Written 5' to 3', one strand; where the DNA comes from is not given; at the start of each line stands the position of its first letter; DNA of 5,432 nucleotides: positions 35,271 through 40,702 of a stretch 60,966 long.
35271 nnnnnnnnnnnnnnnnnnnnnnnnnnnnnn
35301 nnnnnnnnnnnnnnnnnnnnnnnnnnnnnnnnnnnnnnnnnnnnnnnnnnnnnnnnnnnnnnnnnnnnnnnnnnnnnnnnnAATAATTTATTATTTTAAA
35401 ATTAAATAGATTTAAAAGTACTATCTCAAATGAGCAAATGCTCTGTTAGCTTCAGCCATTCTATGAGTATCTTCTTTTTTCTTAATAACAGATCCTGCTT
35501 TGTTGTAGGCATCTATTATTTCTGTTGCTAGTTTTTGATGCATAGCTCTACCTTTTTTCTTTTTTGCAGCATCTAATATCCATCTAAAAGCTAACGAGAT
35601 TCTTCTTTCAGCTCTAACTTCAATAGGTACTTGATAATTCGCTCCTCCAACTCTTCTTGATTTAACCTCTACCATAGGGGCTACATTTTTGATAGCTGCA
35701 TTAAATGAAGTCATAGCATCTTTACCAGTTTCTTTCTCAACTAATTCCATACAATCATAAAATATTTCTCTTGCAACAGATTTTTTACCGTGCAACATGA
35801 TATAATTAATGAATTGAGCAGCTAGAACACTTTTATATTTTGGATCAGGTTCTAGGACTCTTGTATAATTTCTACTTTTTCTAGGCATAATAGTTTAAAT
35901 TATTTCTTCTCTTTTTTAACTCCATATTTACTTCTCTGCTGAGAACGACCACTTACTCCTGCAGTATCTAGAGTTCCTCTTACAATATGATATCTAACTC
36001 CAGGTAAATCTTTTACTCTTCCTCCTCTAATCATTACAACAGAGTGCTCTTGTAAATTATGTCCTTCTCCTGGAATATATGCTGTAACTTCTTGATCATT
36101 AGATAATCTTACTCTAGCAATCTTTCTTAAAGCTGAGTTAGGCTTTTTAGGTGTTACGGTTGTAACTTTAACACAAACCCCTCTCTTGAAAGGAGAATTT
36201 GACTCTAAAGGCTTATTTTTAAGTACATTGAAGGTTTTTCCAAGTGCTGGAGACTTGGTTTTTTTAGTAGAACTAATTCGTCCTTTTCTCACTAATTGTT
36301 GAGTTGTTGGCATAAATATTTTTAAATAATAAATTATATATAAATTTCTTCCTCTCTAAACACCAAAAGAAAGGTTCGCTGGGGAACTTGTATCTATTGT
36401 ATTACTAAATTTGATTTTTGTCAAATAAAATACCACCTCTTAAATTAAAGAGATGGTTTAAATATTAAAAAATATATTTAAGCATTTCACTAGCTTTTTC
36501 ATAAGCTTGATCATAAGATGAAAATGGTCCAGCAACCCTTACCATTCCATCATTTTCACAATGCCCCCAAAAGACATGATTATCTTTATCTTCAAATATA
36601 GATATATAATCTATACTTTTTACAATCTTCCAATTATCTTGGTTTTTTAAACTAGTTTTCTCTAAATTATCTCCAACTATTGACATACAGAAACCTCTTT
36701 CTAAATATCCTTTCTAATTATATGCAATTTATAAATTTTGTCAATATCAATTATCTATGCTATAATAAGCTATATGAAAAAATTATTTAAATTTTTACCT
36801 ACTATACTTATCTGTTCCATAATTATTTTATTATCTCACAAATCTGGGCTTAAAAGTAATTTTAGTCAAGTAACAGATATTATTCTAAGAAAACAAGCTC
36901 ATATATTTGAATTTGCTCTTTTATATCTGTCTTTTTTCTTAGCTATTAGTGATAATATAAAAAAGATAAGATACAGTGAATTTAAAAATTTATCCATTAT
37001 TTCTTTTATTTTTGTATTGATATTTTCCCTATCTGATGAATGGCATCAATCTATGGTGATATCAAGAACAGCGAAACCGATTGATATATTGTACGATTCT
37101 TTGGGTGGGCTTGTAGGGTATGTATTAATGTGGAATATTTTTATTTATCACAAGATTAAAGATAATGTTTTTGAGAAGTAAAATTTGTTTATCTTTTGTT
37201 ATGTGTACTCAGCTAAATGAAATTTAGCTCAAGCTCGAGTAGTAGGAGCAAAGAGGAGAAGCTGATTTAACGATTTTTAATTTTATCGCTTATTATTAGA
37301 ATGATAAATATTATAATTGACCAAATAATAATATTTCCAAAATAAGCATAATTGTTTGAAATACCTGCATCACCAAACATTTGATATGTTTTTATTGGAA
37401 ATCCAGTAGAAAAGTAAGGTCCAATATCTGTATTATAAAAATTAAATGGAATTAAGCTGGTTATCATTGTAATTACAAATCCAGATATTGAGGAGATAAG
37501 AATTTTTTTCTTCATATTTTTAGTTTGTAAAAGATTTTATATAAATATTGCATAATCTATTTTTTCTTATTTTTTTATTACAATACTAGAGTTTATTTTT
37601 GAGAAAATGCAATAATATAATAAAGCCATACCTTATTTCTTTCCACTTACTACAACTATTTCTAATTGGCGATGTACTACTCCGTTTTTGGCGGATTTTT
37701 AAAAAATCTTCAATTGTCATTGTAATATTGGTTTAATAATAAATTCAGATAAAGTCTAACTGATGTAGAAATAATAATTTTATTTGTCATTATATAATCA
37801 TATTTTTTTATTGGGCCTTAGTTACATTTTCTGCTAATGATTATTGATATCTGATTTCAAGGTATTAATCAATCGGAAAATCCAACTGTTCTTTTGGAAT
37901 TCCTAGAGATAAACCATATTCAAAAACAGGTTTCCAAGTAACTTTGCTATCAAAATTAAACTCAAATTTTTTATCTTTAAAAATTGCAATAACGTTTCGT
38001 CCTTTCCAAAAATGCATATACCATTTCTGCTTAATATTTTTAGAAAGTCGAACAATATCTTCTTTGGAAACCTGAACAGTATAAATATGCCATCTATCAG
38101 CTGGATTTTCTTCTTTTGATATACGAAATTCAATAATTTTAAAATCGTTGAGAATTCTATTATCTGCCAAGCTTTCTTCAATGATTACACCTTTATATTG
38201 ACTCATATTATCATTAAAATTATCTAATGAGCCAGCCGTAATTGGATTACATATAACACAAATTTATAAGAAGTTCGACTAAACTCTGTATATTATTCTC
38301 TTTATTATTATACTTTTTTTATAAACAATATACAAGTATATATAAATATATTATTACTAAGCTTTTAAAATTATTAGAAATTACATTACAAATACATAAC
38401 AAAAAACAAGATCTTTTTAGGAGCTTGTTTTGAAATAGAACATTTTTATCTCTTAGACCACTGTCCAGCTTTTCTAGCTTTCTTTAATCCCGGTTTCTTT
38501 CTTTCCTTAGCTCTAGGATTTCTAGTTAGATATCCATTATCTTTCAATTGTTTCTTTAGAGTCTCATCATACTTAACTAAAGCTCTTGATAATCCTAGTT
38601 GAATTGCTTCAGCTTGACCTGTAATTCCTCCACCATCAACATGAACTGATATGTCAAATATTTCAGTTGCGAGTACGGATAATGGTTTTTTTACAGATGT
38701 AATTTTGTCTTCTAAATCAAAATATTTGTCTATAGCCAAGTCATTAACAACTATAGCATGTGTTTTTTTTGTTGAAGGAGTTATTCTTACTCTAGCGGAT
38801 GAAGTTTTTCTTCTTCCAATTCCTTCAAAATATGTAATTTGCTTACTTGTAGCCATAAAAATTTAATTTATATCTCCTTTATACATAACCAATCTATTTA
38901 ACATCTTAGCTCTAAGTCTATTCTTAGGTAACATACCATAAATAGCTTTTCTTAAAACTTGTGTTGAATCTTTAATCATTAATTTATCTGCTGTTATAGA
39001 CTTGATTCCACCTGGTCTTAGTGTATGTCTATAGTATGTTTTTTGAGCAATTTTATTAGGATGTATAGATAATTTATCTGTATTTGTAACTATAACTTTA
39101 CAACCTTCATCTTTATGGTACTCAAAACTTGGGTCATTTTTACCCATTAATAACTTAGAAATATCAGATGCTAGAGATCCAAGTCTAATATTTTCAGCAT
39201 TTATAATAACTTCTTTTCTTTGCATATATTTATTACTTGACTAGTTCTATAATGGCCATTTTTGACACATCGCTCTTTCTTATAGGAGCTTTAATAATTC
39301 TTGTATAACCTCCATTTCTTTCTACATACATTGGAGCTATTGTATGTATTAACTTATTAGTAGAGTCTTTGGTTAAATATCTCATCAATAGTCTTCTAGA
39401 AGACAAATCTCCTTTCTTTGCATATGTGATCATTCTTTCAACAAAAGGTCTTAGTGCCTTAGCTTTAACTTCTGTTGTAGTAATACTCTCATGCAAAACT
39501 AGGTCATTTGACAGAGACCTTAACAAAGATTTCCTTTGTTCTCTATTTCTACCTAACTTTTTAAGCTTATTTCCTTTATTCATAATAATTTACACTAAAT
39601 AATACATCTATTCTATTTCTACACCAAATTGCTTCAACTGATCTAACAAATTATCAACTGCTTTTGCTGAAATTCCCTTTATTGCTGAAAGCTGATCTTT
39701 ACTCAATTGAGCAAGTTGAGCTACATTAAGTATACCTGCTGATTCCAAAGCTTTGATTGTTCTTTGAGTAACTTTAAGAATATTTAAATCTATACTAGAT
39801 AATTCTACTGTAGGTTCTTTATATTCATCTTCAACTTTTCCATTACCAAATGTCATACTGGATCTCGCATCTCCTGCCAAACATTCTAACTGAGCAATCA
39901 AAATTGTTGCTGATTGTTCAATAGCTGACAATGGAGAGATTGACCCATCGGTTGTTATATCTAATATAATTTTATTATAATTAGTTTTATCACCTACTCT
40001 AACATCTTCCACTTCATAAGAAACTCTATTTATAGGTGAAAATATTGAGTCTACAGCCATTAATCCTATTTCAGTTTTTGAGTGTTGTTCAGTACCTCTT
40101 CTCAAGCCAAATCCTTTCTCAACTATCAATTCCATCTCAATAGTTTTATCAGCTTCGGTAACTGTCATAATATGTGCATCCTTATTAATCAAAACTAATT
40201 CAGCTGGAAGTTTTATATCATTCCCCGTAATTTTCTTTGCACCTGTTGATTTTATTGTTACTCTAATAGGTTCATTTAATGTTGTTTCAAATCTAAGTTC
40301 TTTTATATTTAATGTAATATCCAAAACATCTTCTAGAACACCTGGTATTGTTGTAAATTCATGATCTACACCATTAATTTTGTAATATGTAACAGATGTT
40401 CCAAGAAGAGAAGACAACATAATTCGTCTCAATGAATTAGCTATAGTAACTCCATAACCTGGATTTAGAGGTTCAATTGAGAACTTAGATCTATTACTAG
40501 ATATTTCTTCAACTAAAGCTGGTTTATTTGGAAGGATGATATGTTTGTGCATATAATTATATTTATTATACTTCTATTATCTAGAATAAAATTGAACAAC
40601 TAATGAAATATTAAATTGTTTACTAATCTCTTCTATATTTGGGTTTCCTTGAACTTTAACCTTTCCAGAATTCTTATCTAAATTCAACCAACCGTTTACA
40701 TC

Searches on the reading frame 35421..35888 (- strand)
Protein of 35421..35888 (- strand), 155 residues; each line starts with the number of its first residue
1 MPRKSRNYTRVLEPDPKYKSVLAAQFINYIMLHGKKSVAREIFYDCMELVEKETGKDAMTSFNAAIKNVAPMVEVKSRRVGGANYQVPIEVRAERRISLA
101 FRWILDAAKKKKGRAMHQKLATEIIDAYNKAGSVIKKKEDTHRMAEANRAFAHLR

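Call 87: search_protein_families(library=pfam, proteins=[window:35421-35888:-], max_evalue=0.001)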
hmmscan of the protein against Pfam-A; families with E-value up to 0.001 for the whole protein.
window:35421-35888:- (155 aa): 1 family
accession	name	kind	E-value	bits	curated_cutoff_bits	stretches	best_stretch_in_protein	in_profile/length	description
PF00177.27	Ribosomal_S7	-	1.2e-60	203.9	24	1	2-149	1-148/148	Ribosomal protein S7p/S5e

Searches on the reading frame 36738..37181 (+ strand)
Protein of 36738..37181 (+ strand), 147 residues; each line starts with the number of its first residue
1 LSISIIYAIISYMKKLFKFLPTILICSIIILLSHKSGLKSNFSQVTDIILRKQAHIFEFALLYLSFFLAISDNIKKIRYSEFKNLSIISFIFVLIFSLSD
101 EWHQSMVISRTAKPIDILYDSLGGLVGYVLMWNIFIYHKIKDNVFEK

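Call 87: search_protein_families(library=pfam, proteins=[window:36738-37181:+], max_evalue=0.001)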
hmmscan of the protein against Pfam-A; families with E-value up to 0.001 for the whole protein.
window:36738-37181:+ (147 aa): 1 family
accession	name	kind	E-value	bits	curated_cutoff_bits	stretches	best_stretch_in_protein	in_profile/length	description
PF04892.17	VanZ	-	4e-11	44.1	30.1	1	35-132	18-123/126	VanZ like family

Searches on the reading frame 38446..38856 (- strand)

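Call 87: search_protein_families(library=pfam, proteins=[window:38446-38856:-], max_evalue=0.001)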
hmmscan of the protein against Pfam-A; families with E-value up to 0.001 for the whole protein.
window:38446-38856:- (136 aa): 1 family
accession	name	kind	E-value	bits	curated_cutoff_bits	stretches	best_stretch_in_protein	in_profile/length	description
PF00380.25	Ribosomal_S9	-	1.3e-40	139.1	22.5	1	14-136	1-121/121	Ribosomal protein S9/S16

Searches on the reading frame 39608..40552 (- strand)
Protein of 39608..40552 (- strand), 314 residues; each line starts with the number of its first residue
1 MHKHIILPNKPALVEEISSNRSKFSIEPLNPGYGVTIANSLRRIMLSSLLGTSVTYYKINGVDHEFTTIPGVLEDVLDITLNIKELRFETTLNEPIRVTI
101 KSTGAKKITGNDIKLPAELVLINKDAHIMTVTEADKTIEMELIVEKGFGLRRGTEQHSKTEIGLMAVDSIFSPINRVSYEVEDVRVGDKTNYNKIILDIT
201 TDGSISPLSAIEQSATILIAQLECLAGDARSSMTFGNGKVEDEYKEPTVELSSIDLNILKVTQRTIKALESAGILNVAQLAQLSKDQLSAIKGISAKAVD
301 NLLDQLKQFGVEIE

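Call 87: search_protein_families(library=pfam, proteins=[window:39608-40552:-], max_evalue=0.001)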
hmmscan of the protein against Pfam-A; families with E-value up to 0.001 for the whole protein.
window:39608-40552:- (314 aa): 4 families
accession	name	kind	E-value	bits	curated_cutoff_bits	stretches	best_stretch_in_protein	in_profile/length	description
PF01000.31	RNA_pol_A_bac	-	9.6e-26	90.8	33.9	1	58-172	2-119/119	RNA polymerase Rpb3/RpoA insert domain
PF01193.29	RNA_pol_L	-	5.2e-19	68.2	24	1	27-222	1-74/74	RNA polymerase Rpb3/Rpb11 dimerisation domain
PF14520.12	HHH_5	-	6e-09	36.7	27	1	257-307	6-56/57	Helix-hairpin-helix domain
PF03118.21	RNA_pol_A_CTD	-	6.2e-08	32.7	23.8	1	250-307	9-66/67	Bacterial RNA polymerase, alpha chain C terminal domain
